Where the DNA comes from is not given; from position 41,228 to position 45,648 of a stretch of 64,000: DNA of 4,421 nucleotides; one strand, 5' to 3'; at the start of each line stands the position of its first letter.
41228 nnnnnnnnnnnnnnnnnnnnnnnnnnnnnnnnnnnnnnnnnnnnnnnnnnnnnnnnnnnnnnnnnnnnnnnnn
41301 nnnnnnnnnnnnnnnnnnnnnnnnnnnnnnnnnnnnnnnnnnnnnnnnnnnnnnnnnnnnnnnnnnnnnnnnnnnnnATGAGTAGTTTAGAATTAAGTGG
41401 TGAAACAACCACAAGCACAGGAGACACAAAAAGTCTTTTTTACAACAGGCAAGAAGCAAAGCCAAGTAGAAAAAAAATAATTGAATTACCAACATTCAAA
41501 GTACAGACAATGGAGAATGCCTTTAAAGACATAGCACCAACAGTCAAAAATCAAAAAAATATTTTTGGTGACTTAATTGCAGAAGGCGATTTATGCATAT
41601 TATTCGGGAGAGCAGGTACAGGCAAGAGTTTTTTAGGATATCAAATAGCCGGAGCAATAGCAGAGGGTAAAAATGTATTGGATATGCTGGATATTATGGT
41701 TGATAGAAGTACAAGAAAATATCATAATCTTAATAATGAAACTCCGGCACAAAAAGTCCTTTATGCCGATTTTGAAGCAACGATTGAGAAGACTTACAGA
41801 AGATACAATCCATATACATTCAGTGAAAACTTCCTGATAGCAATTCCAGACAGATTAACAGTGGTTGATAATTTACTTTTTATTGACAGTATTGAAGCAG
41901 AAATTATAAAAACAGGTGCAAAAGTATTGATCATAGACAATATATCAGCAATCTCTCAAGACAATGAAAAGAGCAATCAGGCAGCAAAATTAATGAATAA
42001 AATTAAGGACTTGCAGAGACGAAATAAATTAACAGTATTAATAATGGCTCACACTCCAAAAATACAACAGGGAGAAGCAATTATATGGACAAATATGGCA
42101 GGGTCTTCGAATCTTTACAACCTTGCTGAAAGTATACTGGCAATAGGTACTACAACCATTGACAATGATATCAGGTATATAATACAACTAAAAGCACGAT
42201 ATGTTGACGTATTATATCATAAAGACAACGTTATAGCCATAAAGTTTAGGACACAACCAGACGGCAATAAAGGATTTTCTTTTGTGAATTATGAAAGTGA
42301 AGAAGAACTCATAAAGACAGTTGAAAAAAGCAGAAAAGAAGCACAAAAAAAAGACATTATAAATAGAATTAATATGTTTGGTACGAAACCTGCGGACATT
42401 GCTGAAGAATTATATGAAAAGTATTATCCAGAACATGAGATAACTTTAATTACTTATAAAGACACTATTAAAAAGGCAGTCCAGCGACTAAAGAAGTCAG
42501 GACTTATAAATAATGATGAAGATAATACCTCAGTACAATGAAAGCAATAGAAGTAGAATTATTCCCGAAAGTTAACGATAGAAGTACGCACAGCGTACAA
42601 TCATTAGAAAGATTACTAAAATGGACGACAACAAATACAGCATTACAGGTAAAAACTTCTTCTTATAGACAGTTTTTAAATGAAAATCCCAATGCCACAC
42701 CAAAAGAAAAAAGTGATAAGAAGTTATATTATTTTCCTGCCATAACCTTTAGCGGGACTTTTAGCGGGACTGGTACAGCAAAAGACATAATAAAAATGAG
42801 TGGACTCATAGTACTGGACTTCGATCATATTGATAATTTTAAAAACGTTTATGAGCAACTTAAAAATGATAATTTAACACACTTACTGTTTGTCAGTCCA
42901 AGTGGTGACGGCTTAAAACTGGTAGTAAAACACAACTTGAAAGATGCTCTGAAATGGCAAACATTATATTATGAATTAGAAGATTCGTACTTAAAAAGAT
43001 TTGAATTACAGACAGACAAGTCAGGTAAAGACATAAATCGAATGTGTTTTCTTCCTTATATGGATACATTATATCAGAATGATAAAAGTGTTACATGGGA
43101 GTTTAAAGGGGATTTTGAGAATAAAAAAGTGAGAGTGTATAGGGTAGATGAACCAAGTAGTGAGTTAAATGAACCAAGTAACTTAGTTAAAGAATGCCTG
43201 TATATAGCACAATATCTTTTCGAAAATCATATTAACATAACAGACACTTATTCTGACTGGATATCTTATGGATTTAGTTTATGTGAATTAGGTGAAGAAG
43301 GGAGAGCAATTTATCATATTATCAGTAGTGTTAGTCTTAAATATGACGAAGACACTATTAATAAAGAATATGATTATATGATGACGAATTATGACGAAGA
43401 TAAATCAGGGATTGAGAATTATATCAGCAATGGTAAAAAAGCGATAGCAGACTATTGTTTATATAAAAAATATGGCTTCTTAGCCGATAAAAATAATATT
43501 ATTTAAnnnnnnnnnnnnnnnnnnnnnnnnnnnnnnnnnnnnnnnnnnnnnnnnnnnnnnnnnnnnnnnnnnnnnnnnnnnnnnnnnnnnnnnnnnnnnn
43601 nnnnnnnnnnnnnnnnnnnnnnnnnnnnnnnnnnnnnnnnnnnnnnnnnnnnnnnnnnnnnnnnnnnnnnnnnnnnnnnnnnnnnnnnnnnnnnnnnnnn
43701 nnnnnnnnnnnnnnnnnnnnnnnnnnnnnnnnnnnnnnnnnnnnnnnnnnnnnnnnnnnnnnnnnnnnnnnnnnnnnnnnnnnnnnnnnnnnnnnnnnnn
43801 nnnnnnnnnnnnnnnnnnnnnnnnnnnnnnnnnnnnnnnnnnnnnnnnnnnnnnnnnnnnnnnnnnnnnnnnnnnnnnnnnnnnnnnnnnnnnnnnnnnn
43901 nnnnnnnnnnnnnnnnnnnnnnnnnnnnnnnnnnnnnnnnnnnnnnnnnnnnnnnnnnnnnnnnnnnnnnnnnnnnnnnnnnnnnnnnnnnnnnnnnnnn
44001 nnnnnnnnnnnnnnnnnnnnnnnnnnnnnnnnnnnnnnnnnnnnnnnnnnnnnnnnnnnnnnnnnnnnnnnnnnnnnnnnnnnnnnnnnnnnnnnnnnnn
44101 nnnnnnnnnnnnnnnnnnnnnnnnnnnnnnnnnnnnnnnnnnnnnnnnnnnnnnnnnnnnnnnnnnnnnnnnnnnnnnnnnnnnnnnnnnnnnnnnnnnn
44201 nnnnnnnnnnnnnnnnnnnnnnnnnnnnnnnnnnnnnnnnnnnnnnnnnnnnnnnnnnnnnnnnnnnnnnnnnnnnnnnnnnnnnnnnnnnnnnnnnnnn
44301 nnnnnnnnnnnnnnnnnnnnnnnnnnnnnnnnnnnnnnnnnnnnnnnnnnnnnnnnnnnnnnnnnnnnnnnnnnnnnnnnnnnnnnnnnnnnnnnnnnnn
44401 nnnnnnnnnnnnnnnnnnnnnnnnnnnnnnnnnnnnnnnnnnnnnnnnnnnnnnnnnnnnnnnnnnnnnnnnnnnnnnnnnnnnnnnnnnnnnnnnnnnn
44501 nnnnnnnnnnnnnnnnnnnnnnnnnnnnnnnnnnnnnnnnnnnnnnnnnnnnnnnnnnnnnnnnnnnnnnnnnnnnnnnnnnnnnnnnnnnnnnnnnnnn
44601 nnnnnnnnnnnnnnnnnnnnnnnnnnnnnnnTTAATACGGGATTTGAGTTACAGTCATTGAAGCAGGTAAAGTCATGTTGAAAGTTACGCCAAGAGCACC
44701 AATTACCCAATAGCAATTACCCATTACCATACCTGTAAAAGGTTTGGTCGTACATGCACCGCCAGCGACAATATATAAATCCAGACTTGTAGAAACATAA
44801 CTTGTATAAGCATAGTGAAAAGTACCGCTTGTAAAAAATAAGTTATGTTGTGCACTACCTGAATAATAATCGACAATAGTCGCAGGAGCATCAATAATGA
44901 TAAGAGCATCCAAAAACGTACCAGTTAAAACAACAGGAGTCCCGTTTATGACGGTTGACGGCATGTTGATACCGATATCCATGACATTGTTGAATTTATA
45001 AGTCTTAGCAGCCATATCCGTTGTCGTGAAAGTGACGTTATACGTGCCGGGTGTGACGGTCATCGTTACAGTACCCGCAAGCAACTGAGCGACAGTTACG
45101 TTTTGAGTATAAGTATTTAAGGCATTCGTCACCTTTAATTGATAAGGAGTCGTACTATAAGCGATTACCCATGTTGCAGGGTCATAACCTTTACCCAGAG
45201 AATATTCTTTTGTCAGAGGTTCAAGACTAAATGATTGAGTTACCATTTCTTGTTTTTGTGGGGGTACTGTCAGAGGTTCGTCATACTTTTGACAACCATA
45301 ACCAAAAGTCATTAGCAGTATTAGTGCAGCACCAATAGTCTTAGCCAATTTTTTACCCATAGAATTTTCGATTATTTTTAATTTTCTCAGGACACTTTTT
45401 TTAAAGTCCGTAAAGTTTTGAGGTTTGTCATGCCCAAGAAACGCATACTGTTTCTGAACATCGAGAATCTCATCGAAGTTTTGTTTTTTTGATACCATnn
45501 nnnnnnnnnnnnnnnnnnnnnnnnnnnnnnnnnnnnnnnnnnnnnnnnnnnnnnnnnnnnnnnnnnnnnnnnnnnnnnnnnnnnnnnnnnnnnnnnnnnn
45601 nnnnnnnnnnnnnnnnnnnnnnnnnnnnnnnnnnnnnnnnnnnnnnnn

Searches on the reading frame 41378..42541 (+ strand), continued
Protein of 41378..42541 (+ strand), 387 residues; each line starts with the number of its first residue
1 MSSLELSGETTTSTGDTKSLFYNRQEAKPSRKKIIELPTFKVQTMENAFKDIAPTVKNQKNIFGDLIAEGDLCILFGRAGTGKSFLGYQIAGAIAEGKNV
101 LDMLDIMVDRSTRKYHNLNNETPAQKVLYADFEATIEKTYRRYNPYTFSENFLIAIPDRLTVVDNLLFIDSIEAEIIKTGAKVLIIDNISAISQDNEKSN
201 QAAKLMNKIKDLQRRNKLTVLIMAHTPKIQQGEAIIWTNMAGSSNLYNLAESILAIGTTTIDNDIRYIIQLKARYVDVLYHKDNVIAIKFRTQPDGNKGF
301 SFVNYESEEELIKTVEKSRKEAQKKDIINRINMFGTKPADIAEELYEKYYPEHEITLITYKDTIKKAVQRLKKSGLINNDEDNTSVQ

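Call 64: search_protein_families(library=phrogs, proteins=[L033:484-1944:+, L033:3053-3709:+, L033:3715-4314:+, L033:4332-5411:+, L033:6326-6856:+, L033:6860-8194:+, L033:8254-9150:+, L033:9923-10906:+, L033:10857-12083:+, L033:16721-17263:+], max_evalue=0.001)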
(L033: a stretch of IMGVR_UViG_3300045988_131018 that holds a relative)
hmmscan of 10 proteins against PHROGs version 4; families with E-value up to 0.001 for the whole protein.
L033:484-1944:+ (486 aa): 1 family
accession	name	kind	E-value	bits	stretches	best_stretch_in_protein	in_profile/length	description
phrog_64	-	head and packaging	1.1e-63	216.5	1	12-485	74-501/547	portal protein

L033:3053-3709:+ (218 aa): 1 family
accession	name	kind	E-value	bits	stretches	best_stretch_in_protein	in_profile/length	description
phrog_5824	-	unknown function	1.1e-57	196.3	1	11-217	1-227/228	-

L033:3715-4314:+ (199 aa): 2 families
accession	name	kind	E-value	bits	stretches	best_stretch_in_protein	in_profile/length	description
phrog_9196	-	unknown function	6.5e-59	200.1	1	1-199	1-197/205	-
phrog_20501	-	unknown function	2.5e-09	38.2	1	65-138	57-133/193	-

L033:4332-5411:+ (359 aa): 1 family
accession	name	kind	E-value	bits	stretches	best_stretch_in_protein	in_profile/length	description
phrog_29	-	head and packaging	7.5e-14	52.7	1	4-357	24-361/439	major head protein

L033:6326-6856:+ (176 aa): 1 family
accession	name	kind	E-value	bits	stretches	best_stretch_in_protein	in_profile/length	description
phrog_5597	-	unknown function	7.1e-37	127.3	1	1-128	1-136/138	-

L033:6860-8194:+ (444 aa): 2 families
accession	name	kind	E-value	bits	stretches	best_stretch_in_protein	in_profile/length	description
phrog_1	-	integration and excision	2.1e-18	67.9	1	157-443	205-447/611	integrase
phrog_216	-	integration and excision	3.3e-13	50.4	1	217-443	21-236/301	integrase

L033:8254-9150:+ (298 aa): 0 families

L033:9923-10906:+ (327 aa): 10 families
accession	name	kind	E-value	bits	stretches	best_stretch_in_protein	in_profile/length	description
phrog_239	-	DNA, RNA and nucleotide metabolism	1.9e-17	64.5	1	47-254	344-585/801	DNA primase/helicase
phrog_19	-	DNA, RNA and nucleotide metabolism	6.7e-11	42.7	1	60-285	353-589/621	DnaB-like replicative helicase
phrog_8245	-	moron, auxiliary metabolic gene and host takeover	2e-05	25.8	1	277-327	78-128/129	HicB-like antitoxin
phrog_6357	-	unknown function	2.9e-05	24.5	1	59-231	30-191/321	-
phrog_1284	-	unknown function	3.6e-05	24.3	1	85-284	70-274/306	-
phrog_3123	-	unknown function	0.00011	21.9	1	141-245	447-552/583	-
phrog_686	-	DNA, RNA and nucleotide metabolism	0.00025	22.2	1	291-326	35-70/76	HTH DNA binding protein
phrog_243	-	DNA, RNA and nucleotide metabolism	0.00049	20.1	0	148-219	139-214/273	DnaB-like replicative helicase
phrog_27475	-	unknown function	0.00066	19.2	0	296-326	9-39/599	-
phrog_3855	-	DNA, RNA and nucleotide metabolism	0.0007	21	0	289-326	64-101/115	HTH DNA binding protein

L033:10857-12083:+ (408 aa): 1 family
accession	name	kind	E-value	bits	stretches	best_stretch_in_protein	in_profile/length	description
phrog_47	-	DNA, RNA and nucleotide metabolism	1.4e-07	31.5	1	252-318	220-284/947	DNA primase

L033:16721-17263:+ (180 aa): 2 families
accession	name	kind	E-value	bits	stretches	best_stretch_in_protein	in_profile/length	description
phrog_14600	-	unknown function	3.5e-54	184.4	1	1-176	3-176/178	-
phrog_6767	-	unknown function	2.2e-05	25.3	1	37-140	26-133/169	-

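Call 74: search_protein_families(library=ncbifam, proteins=[window:41378-42541:+], max_evalue=0.01)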
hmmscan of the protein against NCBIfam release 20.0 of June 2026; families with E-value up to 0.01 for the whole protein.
window:41378-42541:+ (387 aa): 7 families
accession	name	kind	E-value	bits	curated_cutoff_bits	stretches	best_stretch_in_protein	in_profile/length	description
NF052589.1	ArlH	equivalog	2.3e-05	24.2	215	1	178-231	113-166/229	archaellum protein ArlH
NF004723.0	PRK06067.1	subfamily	0.00041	19.9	194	0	174-231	123-178/243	flagellar accessory protein FlaH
TIGR03420.1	DnaA_homol_Hda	equivalog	0.00088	18.9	194.8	0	179-215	89-125/226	DnaA regulatory inactivator Hda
TIGR03600.1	phage_DnaB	exception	0.0016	17.5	498.65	1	68-223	192-350/421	phage replicative helicase, DnaB family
NF006799.0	PRK09302.1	equivalog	0.0053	15.4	408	0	170-274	353-451/515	circadian clock protein KaiC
NF038214.1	IS21_help_AAA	equivalog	0.0061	16.3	200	0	66-95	86-115/232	IS21-like element helper ATPase IstB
NF004629.0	PRK05973.1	equivalog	0.0098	14.9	156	0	59-233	54-230/237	DNA helicase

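Call 78: search_protein_families(library=pfam, proteins=[L030:28-540:+, L030:545-880:+, L030:934-1653:+, L030:1544-2785:+, L030:2867-3247:+, L030:4095-5402:+, L030:5404-6429:+, L030:6518-6823:+, L030:6810-7886:+, L030:8450-8674:-], max_evalue=0.01)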
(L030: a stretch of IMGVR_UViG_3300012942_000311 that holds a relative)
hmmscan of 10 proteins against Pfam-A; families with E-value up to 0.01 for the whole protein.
L030:28-540:+ (170 aa): 1 family
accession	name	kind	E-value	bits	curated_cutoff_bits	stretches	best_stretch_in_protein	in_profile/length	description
PF19898.4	DUF6371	-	8e-20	71.6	27.7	1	6-57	99-150/150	Domain of unknown function (DUF6371)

L030:545-880:+ (111 aa): 0 families

L030:934-1653:+ (239 aa): 1 family
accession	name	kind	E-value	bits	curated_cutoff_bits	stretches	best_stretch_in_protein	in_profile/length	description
PF04586.22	Peptidase_S78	-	3.4e-19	70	21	1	23-168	9-162/165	Caudovirus prohead serine protease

L030:1544-2785:+ (413 aa): 1 family
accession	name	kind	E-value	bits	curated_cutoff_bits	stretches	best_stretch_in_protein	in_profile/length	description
PF05065.19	Phage_capsid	-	2.8e-23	83.2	24.2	1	148-398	30-278/280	Phage capsid family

L030:2867-3247:+ (126 aa): 1 family
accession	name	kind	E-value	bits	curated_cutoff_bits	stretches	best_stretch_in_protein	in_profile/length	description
PF03592.21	Terminase_2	-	3.9e-25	89.6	26.1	1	1-82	1-82/141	Terminase small subunit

L030:4095-5402:+ (435 aa): 2 families
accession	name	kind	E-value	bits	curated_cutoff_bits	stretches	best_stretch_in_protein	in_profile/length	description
PF00589.27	Phage_integrase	-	9.9e-11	42.1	27.1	1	245-419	6-168/172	Phage integrase family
PF13102.12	Phage_int_SAM_5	-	3.2e-07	31.1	22.3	1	126-216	1-87/98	Phage integrase SAM-like domain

L030:5404-6429:+ (341 aa): 0 families

L030:6518-6823:+ (101 aa): 1 family
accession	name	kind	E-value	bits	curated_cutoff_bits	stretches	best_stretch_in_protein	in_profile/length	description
PF12728.13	HTH_17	-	6.4e-05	23.6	27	1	57-91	14-48/51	Helix-turn-helix domain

L030:6810-7886:+ (358 aa): 12 families
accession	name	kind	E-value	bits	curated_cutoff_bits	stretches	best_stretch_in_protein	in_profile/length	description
PF13481.12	AAA_25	-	1.9e-20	73.8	27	1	61-232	17-194/195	AAA domain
PF13384.12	HTH_23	-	5e-07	29.8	24.6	1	321-357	4-39/50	Homeodomain-like domain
PF03796.21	DnaB_C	-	5.8e-07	29.6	27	0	75-135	17-67/255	DnaB-like helicase C terminal domain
PF08281.18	Sigma70_r4_2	-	1e-06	28.7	25.7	1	323-357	13-48/54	Sigma-70, region 4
PF13551.12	HTH_29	-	2.7e-05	24.6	28.1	1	327-357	3-34/64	Winged helix-turn helix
PF13518.12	HTH_28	-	3.2e-05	24.4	25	1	326-358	3-35/52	Helix-turn-helix domain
PF13936.12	HTH_38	-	0.0022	18.1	27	1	314-350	3-35/44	Helix-turn-helix domain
PF16836.11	PSY3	-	0.0029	17.7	25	1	184-225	130-169/215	Shu complex component Psy3, DNA-binding description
PF06745.19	ATPase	-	0.0031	17.4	26.6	0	168-217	105-154/231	KaiC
PF02796.21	HTH_7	-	0.0077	16.8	23.8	0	322-348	8-34/45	Helix-turn-helix domain of resolvase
PF00196.25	GerE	-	0.0091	16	23.5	0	323-353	5-35/57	Bacterial regulatory proteins, luxR family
PF19610.4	DUF6115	-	0.0099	16.7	27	0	315-353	90-128/134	Family of unknown function (DUF6115)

L030:8450-8674:- (74 aa): 0 families

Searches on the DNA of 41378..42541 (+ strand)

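Call 81: search_rna_families(sources=[L008, L001, L010], threshold=evalue, max_evalue=1)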
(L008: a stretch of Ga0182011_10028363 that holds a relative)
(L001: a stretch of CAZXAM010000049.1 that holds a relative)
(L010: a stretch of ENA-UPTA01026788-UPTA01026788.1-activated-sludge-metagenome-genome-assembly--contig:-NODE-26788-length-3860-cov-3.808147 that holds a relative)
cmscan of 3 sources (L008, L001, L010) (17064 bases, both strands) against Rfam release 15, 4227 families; matches with E-value up to 1: 4.
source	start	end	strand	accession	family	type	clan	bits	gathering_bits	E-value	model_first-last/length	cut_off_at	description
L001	4935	5008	+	RF00005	tRNA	Gene; tRNA;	CL00001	58.4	29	1.3e-10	1-71/71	no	tRNA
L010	2548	2623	-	RF00203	snoR160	Gene; snRNA; snoRNA; CD-box;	-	30.3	42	0.22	1-80/80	no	Small nucleolar RNA R160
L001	5018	5060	+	RF03653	mir-971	Gene; miRNA;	-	23.5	53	0.76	1-77/77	no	mir-971 microRNA precursor family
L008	2782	2947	-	RF00645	MIR169_2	Gene; miRNA;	CL00098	21.2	50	0.17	1-118/118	no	MIR169_2 microRNA precursor family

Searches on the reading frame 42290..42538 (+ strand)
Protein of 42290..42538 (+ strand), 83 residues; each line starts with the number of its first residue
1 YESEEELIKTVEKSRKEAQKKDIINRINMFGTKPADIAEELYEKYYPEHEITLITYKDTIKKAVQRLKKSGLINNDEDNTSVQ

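Call 96: predict_structure(protein=window:42290-42538:+)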
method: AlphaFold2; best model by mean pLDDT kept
length: 83 residues; sequences in the alignment: 1
mean_pLDDT: 74.3   pTM: 0.54
mean pLDDT of the five models: 74.3, 72.7, 70.4, 67.5, 67.1
residues with pLDDT >= 90: 0; 70-90: 59; 50-70: 19; < 50: 5
segments of 3 or more residues with pLDDT < 50: 79-81
pLDDT, mean of each block of 10 residues (from residue 1): 55 76 83 83 74 83 85 65 42
secondary structure, 60 per line:
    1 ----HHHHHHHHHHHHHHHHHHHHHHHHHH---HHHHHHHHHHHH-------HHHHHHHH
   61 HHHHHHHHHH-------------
elements in order: H5-30 H34-45 H53-70

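Call 99: fold_search(model_id=the predicted structure, library=pdb)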
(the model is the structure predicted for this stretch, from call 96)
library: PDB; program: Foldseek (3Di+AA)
matches with E <= 10: 60; with E <= 0.001: 0
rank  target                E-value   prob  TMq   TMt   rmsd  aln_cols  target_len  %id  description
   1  6jx3_B                4.1e-01  0.96  0.48  0.47   2.3        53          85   28  Lasso peptide synthetase B1 complexed with the leader peptide (released 2019-06-26)
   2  5v1u_B                6.6e-01  0.84  0.49  0.47   2.7        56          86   16  TbiB1 in Complex with the TbiA(beta) Leader Peptide (released 2018-09-05)
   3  5v1u_D                1.0e+00  0.75  0.47  0.47   2.4        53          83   15  TbiB1 in Complex with the TbiA(beta) Leader Peptide (released 2018-09-05)
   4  5v1u_C                1.1e+00  0.75  0.42  0.41   1.8        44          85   16  TbiB1 in Complex with the TbiA(beta) Leader Peptide (released 2018-09-05)
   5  5of3_C                1.2e+00  0.57  0.44  0.36   3.0        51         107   24  Crystal structure of the heterotrimeric PriSLX primase from S. solfataricus. (released 2017-11-29)
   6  5of3_F                1.8e+00  0.44  0.43  0.38   3.0        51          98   24  Crystal structure of the heterotrimeric PriSLX primase from S. solfataricus. (released 2017-11-29)
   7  5v1u_A                2.2e+00  0.35  0.41  0.40   3.5        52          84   17  TbiB1 in Complex with the TbiA(beta) Leader Peptide (released 2018-09-05)
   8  4wyh                  2.6e+00  0.51  0.52  0.45   3.0        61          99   24  Crystal structure of PriX from the hyperthermophilic archaeon Sulfolobus solfataricus (released 2015-06-24)
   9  8yka_1                3.3e+00  0.11  0.31  0.06   9.2        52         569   23  Cryo-EM structure of P97-VCPIP1 complex (released 2024-10-02)
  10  5v1v_A                3.5e+00  0.35  0.46  0.43   2.4        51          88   16  TbiB1 in Complex with the TbiA(alpha) Leader Peptide (released 2018-09-05)
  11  9mq6_C                3.5e+00  0.18  0.36  0.28   8.8        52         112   21  Cryo-EM structure of VCP/p97 and VCPIP1 (VCIP135) in the presence of AMPPNP (released 2025-03-26)
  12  9dil_C                3.7e+00  0.10  0.31  0.25   8.5        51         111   24  Cryo-EM structure of VCP/p97 in complex with VCPIP1 (VCIP135) (released 2025-03-26)
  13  6ryl_B                4.0e+00  0.18  0.41  0.49   3.5        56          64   11  WUS-HD bound to TAAT DNA (released 2020-04-29)
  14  7bhy_A                4.2e+00  0.35  0.45  0.62   3.0        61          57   18  DNA-binding domain of DeoR in complex with the DNA operator (released 2021-11-10)
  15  6ryl_A                4.2e+00  0.14  0.35  0.43   4.2        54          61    9  WUS-HD bound to TAAT DNA (released 2020-04-29)
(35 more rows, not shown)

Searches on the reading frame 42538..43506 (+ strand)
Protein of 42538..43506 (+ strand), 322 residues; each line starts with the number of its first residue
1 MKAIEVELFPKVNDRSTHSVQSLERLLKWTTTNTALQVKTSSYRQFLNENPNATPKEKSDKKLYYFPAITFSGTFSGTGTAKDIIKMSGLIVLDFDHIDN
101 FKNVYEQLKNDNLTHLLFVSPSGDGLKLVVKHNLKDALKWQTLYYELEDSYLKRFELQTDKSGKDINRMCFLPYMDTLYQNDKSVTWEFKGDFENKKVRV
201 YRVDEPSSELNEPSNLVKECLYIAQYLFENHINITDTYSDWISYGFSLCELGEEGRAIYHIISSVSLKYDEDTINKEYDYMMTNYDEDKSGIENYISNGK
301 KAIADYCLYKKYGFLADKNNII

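Call 4: search_protein_families(library=pfam, proteins=[window:42538-43506:+], max_evalue=0.01)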
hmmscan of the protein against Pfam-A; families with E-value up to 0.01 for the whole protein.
window:42538-43506:+ (322 aa): 2 families
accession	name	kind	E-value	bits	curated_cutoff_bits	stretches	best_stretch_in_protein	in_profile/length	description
PF08800.15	BT4734-like_N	-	7.2e-21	75.2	22.4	1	67-174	7-128/134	BT4734-like, N-terminal domain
PF08707.16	PriCT_2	-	5.5e-06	27.1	22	1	229-282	7-63/77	Primase C terminal 2 (PriCT-2)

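Call 9: search_protein_families(library=phrogs, proteins=[window:42538-43506:+], max_evalue=0.01)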
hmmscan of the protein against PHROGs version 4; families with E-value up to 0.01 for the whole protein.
window:42538-43506:+ (322 aa): 4 families
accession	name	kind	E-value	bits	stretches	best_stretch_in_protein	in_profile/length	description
phrog_15962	-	DNA, RNA and nucleotide metabolism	1e-17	64.7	1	68-293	94-320/835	DNA primase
phrog_18375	-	DNA, RNA and nucleotide metabolism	1.2e-13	51.2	1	39-172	32-166/644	DNA primase/helicase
phrog_23402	-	unknown function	2.7e-09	37.9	1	31-191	33-193/301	-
phrog_14787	-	unknown function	2.2e-07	31.7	1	149-278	152-274/299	-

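Call 74: search_protein_families(library=ncbifam, proteins=[window:42538-43506:+], max_evalue=0.01)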
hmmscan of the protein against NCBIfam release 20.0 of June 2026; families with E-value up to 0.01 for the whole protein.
window:42538-43506:+ (322 aa): 1 family
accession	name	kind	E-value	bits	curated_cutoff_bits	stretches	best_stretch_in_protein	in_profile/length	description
NF040562.1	PrimPol_Db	equivalog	2.5e-16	59.8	200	1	61-196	56-194/335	CRISPR-associated primase-polymerase type B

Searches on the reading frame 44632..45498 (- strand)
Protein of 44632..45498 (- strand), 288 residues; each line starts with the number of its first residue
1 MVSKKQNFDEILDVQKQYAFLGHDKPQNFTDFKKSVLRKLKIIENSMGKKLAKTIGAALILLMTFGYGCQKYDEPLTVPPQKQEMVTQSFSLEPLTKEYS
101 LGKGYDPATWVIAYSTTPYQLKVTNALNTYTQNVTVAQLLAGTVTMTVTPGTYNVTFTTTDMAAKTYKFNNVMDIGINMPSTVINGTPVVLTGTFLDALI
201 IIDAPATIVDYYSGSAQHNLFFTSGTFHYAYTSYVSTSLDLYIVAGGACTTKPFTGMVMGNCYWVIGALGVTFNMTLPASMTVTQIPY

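Call 4: search_protein_families(library=pfam, proteins=[window:44632-45498:-], max_evalue=0.01)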
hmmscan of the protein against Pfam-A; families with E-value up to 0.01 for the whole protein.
window:44632-45498:- (288 aa): 1 family
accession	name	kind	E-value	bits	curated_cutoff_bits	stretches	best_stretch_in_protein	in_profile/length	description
PF20595.4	pAdhesive_6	-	0.005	16.8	27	1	110-172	68-132/165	Putative adhesive domain (group 6)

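Call 9: search_protein_families(library=phrogs, proteins=[window:44632-45498:-], max_evalue=0.01)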
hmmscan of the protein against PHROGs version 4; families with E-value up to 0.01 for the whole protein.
window:44632-45498:- (288 aa): 0 families

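Call 74: search_protein_families(library=ncbifam, proteins=[window:44632-45498:-], max_evalue=0.01)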
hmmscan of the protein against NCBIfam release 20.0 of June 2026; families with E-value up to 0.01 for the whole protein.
window:44632-45498:- (288 aa): 1 family
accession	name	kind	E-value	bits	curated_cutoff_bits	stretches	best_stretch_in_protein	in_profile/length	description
NF012150.3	blaSPM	exception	0.0036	16.8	500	1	126-177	50-101/272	SPM family subclass B1 metallo-beta-lactamase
